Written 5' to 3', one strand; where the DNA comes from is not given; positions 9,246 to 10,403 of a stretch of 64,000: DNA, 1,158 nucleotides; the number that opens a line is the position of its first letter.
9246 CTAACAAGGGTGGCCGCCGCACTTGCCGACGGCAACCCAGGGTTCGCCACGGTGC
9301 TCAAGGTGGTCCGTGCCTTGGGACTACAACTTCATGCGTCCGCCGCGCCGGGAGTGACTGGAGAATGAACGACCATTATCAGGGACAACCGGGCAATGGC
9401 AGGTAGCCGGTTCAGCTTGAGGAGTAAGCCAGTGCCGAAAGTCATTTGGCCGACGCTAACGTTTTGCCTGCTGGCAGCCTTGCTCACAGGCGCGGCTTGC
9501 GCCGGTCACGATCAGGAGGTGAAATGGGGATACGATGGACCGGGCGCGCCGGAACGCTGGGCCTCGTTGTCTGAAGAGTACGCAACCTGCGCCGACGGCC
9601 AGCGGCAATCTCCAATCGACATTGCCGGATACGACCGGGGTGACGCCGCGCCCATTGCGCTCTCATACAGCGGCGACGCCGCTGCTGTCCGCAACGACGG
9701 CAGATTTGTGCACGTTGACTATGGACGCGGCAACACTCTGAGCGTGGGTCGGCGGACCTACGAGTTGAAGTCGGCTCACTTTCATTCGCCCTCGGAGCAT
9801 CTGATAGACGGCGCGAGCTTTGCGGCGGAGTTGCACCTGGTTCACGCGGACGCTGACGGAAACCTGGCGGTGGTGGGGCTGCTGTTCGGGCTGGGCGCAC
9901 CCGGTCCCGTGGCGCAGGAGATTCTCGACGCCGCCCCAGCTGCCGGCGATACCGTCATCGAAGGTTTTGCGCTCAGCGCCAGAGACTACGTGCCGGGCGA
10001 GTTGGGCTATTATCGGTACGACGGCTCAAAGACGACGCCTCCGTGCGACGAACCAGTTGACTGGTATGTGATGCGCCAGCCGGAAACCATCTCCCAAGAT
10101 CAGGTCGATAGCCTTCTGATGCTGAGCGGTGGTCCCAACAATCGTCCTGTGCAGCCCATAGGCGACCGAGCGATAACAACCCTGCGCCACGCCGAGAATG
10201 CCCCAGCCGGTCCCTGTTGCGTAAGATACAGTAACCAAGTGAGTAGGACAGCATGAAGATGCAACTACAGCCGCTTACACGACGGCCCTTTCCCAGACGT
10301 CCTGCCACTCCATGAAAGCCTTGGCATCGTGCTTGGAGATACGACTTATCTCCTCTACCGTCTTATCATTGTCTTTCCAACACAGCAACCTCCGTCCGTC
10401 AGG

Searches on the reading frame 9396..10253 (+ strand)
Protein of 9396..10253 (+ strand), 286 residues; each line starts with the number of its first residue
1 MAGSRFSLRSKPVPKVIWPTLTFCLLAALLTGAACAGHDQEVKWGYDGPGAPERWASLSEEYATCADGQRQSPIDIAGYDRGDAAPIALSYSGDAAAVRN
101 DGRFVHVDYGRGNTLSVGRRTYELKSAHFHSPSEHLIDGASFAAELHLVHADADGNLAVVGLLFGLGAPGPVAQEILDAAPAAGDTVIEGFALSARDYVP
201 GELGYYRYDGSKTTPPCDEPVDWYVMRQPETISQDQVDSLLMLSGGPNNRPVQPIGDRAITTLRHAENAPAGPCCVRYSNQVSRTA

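Call 64: search_protein_families(library=pfam, proteins=[window:9396-10253:+], max_evalue=0.01)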
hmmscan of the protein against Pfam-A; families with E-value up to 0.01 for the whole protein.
window:9396-10253:+ (286 aa): 1 family
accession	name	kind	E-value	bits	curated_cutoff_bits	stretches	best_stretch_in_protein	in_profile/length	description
PF00194.26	Carb_anhydrase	-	9.6e-32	111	27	1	52-262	3-252/254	Eukaryotic-type carbonic anhydrase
